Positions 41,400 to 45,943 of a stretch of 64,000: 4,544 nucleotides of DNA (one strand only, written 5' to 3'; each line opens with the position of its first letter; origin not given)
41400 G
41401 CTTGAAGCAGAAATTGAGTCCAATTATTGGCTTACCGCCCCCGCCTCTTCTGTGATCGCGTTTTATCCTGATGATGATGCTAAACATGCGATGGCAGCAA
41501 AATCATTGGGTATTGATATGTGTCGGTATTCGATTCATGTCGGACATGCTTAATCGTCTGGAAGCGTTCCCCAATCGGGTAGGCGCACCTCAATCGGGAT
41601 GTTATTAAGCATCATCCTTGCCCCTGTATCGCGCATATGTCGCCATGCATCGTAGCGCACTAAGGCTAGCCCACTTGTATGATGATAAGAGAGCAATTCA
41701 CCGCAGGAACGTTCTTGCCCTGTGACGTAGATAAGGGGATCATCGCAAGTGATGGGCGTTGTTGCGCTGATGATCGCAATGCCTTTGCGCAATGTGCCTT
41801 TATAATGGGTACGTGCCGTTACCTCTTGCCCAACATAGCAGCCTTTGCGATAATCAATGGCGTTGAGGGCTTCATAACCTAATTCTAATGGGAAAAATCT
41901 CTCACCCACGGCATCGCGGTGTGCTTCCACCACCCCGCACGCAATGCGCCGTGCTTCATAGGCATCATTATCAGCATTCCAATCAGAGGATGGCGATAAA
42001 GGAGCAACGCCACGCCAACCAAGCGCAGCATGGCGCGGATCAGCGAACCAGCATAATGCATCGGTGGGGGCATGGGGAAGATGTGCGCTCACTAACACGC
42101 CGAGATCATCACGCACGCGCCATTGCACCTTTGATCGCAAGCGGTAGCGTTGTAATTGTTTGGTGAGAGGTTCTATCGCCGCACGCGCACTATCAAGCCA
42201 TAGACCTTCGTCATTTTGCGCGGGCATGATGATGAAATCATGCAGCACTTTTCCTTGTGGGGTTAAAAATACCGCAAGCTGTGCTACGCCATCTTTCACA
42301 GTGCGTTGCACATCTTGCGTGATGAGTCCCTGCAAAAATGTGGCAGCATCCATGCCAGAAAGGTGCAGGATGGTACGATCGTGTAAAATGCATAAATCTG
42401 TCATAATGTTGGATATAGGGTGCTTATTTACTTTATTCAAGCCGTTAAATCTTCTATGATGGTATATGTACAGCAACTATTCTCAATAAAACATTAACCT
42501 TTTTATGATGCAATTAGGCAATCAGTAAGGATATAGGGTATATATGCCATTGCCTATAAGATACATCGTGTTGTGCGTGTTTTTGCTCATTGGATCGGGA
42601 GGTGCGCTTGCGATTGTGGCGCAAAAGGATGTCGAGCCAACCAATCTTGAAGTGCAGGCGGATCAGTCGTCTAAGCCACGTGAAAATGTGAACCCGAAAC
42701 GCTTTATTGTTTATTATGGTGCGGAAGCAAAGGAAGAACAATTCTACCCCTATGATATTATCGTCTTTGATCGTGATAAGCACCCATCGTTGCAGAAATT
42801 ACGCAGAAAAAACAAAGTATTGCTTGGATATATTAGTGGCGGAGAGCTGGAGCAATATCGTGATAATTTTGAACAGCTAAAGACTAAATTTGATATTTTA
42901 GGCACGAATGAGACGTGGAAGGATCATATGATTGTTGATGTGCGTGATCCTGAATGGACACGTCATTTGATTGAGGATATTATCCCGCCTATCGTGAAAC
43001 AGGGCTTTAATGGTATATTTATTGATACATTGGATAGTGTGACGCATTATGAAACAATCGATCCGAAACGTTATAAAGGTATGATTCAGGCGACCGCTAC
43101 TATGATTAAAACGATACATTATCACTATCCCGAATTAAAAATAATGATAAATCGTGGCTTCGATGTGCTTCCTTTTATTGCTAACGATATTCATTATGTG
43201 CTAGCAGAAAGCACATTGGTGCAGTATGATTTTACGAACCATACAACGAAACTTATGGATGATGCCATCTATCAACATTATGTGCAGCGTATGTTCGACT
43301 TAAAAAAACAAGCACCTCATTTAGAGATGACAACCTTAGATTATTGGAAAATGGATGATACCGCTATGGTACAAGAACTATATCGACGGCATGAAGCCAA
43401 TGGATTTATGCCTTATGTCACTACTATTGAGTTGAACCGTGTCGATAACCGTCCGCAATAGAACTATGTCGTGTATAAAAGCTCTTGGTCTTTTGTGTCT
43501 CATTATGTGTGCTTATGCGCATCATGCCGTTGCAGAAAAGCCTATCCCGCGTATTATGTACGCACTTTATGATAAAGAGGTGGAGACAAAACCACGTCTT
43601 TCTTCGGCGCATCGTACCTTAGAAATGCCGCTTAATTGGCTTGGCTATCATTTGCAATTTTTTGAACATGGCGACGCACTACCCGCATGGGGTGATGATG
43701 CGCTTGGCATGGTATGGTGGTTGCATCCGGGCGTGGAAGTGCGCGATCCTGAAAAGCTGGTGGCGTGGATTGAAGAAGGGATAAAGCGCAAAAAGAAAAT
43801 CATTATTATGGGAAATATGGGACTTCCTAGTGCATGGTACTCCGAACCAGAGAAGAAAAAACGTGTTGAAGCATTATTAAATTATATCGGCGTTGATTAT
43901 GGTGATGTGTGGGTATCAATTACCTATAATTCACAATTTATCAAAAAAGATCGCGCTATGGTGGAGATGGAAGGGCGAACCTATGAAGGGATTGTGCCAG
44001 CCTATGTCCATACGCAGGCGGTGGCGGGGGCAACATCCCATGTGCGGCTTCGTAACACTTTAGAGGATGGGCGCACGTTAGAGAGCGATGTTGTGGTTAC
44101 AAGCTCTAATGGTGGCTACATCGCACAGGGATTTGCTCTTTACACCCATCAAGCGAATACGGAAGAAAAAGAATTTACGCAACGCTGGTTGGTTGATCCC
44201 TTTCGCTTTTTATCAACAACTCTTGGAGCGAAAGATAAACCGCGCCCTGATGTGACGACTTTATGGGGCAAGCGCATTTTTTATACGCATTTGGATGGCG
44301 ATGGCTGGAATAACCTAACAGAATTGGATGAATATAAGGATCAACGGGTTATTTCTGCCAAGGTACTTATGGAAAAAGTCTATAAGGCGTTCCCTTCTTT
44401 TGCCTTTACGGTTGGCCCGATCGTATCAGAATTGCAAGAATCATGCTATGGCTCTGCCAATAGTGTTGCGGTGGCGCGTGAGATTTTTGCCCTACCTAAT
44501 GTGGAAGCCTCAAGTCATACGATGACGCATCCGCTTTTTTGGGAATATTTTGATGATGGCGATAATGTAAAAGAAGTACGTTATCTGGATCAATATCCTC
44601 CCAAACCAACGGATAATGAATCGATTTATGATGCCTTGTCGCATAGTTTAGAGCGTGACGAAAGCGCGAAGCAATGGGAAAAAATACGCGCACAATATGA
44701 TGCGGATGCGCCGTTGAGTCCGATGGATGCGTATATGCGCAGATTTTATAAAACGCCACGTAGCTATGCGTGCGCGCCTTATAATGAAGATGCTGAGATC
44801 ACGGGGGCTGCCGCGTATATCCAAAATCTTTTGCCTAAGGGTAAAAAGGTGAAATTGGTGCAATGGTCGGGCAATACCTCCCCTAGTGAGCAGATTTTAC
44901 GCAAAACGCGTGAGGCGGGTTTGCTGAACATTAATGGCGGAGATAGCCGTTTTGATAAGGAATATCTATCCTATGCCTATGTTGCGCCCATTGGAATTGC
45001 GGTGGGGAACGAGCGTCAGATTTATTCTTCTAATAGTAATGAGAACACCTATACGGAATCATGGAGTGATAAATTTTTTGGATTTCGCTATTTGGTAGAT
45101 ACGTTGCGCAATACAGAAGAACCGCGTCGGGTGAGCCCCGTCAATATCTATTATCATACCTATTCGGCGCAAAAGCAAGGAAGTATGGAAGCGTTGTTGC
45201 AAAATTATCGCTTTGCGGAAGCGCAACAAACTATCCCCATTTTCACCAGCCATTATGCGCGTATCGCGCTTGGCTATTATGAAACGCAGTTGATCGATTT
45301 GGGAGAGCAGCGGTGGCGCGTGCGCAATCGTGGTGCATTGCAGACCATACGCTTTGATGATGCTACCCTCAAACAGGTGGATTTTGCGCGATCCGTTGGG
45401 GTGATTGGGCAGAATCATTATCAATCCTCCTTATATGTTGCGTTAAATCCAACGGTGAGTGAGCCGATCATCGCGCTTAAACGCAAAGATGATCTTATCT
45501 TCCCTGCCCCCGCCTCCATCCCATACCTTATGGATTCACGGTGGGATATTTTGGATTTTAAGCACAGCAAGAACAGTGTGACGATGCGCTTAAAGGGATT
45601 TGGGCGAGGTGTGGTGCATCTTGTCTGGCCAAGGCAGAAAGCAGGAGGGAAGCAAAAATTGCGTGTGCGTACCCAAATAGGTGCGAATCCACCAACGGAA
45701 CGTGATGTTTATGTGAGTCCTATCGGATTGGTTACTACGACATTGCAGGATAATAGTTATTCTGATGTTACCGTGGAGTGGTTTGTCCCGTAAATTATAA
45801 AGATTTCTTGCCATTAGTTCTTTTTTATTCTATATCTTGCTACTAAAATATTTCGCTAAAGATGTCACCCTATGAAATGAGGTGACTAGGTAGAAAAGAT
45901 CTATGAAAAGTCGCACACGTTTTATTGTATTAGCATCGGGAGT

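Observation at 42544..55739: Pel-type exopolysaccharide locus with split PelA, no PelC and an enlarged PelB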

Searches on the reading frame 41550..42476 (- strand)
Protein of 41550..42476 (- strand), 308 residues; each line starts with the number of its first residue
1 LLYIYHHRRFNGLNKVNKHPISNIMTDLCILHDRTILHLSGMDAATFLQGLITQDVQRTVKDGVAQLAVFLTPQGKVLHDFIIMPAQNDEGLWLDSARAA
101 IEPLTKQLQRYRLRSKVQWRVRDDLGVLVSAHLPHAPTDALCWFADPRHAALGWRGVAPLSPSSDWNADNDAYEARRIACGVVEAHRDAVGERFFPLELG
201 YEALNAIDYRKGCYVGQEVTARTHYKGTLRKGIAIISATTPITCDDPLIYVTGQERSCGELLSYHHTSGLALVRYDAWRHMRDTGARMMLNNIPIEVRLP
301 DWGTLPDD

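Call 13: search_protein_families(library=pfam, proteins=[window:41550-42476:-], max_evalue=0.001)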
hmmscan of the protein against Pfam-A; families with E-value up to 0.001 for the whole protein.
window:41550-42476:- (308 aa): 2 families
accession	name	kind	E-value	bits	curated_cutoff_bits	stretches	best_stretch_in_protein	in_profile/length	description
PF25455.1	Beta-barrel_CAF17_C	-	1.1e-09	38.3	25.7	1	229-302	1-67/70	CAF17, C-terminal beta-barrel domain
PF01571.26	GCV_T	-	7.3e-07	29.1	25.6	1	36-127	50-140/255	Aminomethyltransferase folate-binding domain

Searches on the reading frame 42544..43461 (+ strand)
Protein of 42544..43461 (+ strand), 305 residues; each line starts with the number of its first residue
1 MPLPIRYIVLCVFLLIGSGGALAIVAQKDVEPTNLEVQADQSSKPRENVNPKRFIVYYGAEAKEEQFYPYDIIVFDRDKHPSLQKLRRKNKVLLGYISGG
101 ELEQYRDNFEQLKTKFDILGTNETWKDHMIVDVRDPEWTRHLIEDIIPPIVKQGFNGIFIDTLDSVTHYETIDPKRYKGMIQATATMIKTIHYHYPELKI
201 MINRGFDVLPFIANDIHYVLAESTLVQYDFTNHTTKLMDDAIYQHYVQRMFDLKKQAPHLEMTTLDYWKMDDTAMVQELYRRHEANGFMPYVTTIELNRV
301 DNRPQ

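Call 3: search_protein_families(library=pfam, proteins=[window:42544-43461:+], max_evalue=0.01)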
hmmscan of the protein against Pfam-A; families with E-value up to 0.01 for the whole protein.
window:42544-43461:+ (305 aa): 3 families
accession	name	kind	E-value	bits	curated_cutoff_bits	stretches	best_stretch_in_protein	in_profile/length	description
PF03537.19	Glyco_hydro_114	-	2e-23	83.3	27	1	69-297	19-227/231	Glycoside-hydrolase family GH114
PF14885.12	GHL15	-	0.0013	19.2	27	1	123-175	57-109/271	Hypothetical glycosyl hydrolase family 15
PF13199.12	Glyco_hydro_66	-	0.0045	16.1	23.7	1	108-203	206-298/546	Glycosyl hydrolase family 66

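Call 4: search_protein_families(library=ncbifam, proteins=[window:42544-43461:+], max_evalue=0.01)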
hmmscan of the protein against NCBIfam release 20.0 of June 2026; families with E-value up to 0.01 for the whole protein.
window:42544-43461:+ (305 aa): 1 family
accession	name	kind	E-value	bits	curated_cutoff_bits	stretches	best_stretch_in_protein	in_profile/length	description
TIGR01370.1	TIGR01370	hypoth_equivalog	1e-12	47.8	181.25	1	26-298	20-308/315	MJ1477/TM1410 family putative glycoside hydrolase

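Call 8: search_solved_structures(query=window:42544-43461:+, max_evalue=1, show_alignments=1)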
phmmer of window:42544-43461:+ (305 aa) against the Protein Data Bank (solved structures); distinct sequences matched with E-value up to 1: 8.
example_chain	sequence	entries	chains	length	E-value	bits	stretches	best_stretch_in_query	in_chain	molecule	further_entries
5tcb_A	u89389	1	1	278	3.6e-15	59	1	118-298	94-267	PelA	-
5tsy_A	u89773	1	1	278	2.2e-14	56.5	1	118-298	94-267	PelA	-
9cgy_A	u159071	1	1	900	1.8e-13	53.5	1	121-298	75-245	PelA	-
9ep5_A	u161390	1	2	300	6.2e-08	35.3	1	83-300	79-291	Glycoside-hydrolase family GH114 TIM-barrel domain-containing protein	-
9euz_A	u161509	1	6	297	0.00018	23.9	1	92-297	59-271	Uncharacterized protein TM_1410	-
2aam_A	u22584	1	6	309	0.0002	23.8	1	92-297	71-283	Hypothetical protein TM1410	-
9eux_G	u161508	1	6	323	0.00023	23.5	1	92-297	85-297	Uncharacterized protein TM_1410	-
8j07_10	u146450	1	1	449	0.65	12.2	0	40-99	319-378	Dynein regulatory complex protein 10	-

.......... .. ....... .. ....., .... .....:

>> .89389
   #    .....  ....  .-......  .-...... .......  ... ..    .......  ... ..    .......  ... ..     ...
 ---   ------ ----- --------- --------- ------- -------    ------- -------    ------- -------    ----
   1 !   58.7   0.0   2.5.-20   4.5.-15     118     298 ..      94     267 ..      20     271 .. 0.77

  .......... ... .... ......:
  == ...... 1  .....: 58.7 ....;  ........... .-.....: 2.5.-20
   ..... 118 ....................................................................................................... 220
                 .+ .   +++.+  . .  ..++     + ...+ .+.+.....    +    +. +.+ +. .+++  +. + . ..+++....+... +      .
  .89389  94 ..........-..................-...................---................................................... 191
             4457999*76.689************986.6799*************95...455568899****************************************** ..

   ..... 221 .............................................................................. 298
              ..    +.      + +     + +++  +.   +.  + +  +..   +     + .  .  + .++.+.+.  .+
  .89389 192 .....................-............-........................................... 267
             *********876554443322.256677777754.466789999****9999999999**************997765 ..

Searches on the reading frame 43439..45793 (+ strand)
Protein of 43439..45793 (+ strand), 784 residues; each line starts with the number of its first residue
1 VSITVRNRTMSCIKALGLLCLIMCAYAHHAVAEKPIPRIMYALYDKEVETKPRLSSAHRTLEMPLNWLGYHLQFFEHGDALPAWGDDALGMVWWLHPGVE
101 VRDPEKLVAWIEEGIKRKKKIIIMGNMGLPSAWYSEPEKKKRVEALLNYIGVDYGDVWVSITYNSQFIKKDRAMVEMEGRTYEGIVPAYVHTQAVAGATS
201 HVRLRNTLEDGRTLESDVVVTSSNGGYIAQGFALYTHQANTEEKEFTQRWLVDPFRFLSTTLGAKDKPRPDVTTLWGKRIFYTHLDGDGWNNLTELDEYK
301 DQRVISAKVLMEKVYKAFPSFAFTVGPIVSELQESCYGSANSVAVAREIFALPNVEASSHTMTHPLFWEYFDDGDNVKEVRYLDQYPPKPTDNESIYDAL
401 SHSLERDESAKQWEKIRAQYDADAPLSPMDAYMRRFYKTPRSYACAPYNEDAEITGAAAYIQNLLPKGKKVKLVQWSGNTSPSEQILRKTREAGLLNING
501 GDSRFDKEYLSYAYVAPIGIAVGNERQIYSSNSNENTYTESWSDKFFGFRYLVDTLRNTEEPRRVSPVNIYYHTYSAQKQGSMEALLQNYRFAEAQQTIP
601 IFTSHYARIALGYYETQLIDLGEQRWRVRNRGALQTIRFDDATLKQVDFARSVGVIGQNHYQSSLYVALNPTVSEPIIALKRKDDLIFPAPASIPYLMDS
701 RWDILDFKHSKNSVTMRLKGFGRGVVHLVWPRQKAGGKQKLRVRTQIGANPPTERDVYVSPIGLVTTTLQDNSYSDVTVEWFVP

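Call 3: search_protein_families(library=pfam, proteins=[window:43439-45793:+], max_evalue=0.01)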
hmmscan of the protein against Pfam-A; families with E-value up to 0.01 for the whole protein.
window:43439-45793:+ (784 aa): 0 families

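Call 4: search_protein_families(library=ncbifam, proteins=[window:43439-45793:+], max_evalue=0.01)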
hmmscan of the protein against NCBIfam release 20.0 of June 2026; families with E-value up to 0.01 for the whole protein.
window:43439-45793:+ (784 aa): 0 families

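Call 6: search_solved_structures(query=window:43439-45793:+, max_evalue=1, show_alignments=2)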
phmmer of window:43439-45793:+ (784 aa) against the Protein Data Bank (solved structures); distinct sequences matched with E-value up to 1: 1.
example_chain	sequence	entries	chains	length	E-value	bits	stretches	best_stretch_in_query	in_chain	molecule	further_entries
9cgy_A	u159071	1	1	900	8.4e-55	189.4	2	452-685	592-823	PelA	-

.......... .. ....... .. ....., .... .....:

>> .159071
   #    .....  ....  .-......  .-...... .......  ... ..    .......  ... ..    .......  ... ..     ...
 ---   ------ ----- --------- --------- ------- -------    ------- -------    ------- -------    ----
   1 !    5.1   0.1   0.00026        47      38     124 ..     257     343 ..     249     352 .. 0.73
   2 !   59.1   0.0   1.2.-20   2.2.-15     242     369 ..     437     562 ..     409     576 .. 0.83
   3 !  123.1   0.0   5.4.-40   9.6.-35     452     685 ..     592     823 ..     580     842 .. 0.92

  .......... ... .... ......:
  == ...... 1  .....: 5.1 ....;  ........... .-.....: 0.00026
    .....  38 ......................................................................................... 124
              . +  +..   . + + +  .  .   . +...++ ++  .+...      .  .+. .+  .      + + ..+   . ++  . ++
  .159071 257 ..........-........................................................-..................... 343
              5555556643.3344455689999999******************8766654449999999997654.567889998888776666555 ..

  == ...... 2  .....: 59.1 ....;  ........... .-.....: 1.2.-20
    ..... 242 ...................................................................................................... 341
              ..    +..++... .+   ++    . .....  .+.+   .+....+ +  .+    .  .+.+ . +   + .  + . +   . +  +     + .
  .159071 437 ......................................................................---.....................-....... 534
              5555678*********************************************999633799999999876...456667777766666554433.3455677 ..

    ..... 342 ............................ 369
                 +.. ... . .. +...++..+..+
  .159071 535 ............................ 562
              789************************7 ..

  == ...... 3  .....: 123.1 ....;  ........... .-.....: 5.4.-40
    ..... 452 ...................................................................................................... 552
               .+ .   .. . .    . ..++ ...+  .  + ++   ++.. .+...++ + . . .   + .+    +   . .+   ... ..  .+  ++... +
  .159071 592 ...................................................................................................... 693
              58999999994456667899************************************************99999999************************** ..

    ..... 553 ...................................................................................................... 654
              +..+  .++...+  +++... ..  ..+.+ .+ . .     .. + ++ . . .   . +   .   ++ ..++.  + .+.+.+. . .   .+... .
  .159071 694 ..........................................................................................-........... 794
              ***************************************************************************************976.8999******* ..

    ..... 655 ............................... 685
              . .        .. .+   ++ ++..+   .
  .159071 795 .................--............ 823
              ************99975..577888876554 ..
